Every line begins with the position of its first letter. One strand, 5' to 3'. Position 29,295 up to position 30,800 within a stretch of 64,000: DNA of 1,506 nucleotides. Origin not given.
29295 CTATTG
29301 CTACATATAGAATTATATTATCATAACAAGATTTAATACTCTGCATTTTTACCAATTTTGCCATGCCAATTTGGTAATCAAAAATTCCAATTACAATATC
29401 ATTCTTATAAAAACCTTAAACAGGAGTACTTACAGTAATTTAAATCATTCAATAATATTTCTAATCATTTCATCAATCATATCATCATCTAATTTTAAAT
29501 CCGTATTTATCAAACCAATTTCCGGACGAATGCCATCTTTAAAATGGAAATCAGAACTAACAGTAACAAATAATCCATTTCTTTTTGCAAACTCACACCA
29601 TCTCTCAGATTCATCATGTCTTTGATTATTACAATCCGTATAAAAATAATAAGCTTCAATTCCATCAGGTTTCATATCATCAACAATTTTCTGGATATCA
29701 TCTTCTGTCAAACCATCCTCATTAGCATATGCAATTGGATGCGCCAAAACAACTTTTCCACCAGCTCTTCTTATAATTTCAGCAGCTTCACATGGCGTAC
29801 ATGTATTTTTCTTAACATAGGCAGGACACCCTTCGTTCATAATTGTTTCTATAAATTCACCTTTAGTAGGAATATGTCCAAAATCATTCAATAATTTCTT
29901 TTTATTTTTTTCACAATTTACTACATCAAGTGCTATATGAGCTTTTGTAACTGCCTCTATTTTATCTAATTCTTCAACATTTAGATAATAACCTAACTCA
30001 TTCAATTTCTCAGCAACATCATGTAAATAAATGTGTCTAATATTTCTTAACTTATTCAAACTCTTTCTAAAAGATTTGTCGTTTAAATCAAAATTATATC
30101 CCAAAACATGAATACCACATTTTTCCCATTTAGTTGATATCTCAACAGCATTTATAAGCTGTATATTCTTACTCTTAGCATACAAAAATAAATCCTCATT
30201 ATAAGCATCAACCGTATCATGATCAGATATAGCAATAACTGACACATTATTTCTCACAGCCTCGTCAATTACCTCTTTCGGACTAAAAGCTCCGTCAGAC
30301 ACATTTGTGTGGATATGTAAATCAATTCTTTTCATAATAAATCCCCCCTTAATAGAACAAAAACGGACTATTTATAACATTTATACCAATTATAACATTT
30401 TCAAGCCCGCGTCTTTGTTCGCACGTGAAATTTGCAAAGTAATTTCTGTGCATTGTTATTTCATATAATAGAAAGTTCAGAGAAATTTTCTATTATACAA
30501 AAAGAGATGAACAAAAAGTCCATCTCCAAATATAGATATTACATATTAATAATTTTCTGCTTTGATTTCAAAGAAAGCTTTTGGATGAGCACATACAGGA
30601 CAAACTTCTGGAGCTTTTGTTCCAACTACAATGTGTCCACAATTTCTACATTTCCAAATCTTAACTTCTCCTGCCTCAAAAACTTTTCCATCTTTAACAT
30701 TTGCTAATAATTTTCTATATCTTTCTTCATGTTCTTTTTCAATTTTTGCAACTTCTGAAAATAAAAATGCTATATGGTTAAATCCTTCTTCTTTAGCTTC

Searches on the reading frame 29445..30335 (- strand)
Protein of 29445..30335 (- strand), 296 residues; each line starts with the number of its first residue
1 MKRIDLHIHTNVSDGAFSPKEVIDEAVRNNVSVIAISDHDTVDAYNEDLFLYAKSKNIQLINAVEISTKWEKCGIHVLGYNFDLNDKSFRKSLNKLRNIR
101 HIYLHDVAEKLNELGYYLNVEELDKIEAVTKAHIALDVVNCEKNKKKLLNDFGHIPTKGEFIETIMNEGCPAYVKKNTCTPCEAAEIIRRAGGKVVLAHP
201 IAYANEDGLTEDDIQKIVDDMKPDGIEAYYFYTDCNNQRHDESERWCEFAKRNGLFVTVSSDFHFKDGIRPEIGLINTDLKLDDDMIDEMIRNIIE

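Call 12: search_protein_families(library=pfam, proteins=[window:29445-30335:-], max_evalue=0.01)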
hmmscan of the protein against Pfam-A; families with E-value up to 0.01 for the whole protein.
window:29445-30335:- (296 aa): 1 family
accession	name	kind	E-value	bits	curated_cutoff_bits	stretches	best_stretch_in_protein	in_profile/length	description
PF02811.25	PHP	-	3.6e-09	37.6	26.4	1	5-69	1-66/164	PHP domain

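Call 13: search_protein_families(library=ncbifam, proteins=[window:29445-30335:-], max_evalue=0.01)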
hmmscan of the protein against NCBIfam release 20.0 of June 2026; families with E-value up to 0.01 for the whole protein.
window:29445-30335:- (296 aa): 13 families
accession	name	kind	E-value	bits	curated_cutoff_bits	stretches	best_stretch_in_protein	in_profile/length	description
NF047791.1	RNaseRnm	equivalog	9.5e-42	143.1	375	1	4-266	3-252/275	RNase RNM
NF041577.1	nside_bi_sphtase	equivalog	1e-41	142.9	400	1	1-277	1-263/276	3',5'-nucleoside bisphosphate phosphatase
NF038032.1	CehA_McbA_metalo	domain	3.2e-15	56.3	80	1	3-84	4-81/315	CehA/McbA family metallohydrolase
NF041661.1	Cycl_ph_dihydrol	equivalog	5.1e-12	45.7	500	1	5-274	1-254/259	phosphoribosyl 1,2-cyclic phosphate 1,2-diphosphodiesterase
NF045780.1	TrlF_fam_ATP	equivalog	6.5e-09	35.1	350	1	3-149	7-171/944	TrlF family AAA-like ATPase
NF001688.0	PRK00448.1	equivalog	6.5e-09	33.9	873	1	2-89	337-425/1445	PolC-type DNA polymerase III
TIGR01405.1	polC_Gram_pos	equivalog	1.9e-08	32.5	1043.45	1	2-72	103-174/1211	DNA polymerase III subunit alpha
NF004981.0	PRK06361.1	equivalog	2.1e-06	27.3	117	1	3-56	1-52/217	histidinol phosphate phosphatase domain-containing protein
NF006702.0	PRK09248.1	domain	1.4e-05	24.7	264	1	3-41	4-43/246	PHP domain-containing protein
NF006375.0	PRK08609.1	equivalog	3.3e-05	22.7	426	1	4-41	337-374/571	DNA polymerase/3'-5' exonuclease PolX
TIGR01856.1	hisJ_fam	subfamily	7.2e-05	22.6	90.2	1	4-58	1-57/252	histidinol-phosphatase HisJ family protein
NF006251.0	PRK08392.1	equivalog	0.0025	17.3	212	1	4-40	2-38/216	hypothetical protein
NF004225.0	PRK05672.1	subfamily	0.0054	14.8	939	1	5-67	8-71/1047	error-prone DNA polymerase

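Call 18: find_encoding_contigs(protein=window:29445-30335:-, flank=3000, max_places=10)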
Protein window:29445-30335:- (296 aa): 23 contigs read that carry it; 10 places shown.
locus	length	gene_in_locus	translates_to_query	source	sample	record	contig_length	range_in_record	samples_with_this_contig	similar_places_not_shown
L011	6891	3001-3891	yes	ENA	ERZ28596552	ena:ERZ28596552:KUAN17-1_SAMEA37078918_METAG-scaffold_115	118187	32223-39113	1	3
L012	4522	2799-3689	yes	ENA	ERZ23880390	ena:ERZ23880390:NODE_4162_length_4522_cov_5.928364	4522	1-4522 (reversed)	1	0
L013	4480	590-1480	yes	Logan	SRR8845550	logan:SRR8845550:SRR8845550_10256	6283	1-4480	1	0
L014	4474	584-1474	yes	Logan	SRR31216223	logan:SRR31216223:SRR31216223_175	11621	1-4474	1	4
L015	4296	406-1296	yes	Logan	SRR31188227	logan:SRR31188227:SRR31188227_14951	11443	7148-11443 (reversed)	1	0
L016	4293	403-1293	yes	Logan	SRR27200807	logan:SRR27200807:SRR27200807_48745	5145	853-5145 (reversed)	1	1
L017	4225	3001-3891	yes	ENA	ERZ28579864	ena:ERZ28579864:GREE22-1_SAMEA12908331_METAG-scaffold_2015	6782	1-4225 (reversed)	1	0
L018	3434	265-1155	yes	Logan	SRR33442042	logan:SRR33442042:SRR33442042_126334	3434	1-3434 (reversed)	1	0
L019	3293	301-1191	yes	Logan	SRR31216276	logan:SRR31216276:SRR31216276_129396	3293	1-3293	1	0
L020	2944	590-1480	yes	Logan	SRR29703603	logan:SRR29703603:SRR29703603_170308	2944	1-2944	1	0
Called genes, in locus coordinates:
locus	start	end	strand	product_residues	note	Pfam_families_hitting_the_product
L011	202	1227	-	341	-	PF04607:RelA_SpoT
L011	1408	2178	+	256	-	PF04203:Sortase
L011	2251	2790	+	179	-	PF00210:Ferritin (weak), PF02915:Rubrerythrin, PF21349:RUBY_RBDX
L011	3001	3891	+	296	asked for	PF02811:PHP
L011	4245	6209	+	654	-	PF00270:DEAD (faint), PF04851:ResIII, PF17757:UvrB_inter, PF27431:UvrB_3rd, PF00271:Helicase_C, PF12344:UvrB, PF02151:UVR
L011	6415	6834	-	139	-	-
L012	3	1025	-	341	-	PF04607:RelA_SpoT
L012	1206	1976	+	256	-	PF04203:Sortase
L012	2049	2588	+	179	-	PF00210:Ferritin (weak), PF02915:Rubrerythrin, PF21349:RUBY_RBDX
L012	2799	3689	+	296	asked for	PF02811:PHP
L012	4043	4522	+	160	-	?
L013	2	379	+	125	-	?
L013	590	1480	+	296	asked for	PF02811:PHP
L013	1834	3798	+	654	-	PF00270:DEAD (faint), PF04851:ResIII, PF17757:UvrB_inter, PF27431:UvrB_3rd, PF00271:Helicase_C, PF12344:UvrB, PF02151:UVR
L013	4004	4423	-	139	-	-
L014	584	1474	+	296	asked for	PF02811:PHP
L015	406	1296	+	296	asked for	PF02811:PHP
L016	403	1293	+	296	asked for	PF02811:PHP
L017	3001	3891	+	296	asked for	PF02811:PHP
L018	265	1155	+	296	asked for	PF02811:PHP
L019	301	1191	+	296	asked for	PF02811:PHP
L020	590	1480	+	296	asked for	PF02811:PHP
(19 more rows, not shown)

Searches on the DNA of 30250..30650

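Call 8: search_rna_families(source=window, start=30250, end=30650, threshold=evalue, max_evalue=10)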
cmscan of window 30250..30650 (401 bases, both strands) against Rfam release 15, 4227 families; matches with E-value up to 10: 9.
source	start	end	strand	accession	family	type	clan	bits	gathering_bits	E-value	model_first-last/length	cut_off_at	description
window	30497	30584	-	RF02451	ncr1241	Gene; sRNA;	-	25.3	60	0.037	1-63/63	no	Bacillus sRNA ncr1241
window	30463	30528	-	RF00422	SCARNA24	Gene; snRNA; snoRNA; scaRNA;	CL00018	21.7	70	0.42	1-130/130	no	Small Cajal body specific RNA 24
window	30534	30637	-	RF00327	snoZ194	Gene; snRNA; snoRNA; CD-box;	-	18.8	50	1.8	1-108/108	no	Small nucleolar RNA Z194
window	30426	30479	-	RF00477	snosnR66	Gene; snRNA; snoRNA; CD-box;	-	16.7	65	9.3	1-104/104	no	Small nucleolar RNA snR66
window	30398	30495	+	RF02555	hveRNA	Gene; rRNA;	-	16.6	90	4.2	1-124/124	no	mt-5S-like H. vermiformis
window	30497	30650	-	RF01775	RsaOG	Gene; sRNA;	-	16.4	50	4.8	9-147/147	5'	RNA S.aureus Orsay G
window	30280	30344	-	RF01278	SNORD109A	Gene; snRNA; snoRNA; CD-box;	CL00069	15.7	35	2.1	1-67/67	no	Small nucleolar RNA SNORD109A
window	30472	30536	-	RF01180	snoR110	Gene; snRNA; snoRNA; HACA-box;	-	15.6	44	9.3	1-89/89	no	Small nucleolar RNA snoR110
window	30459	30502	-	RF04128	MIR8562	Gene; miRNA;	-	14.5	211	2.9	1-242/242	no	MIR8562 microRNA precursor family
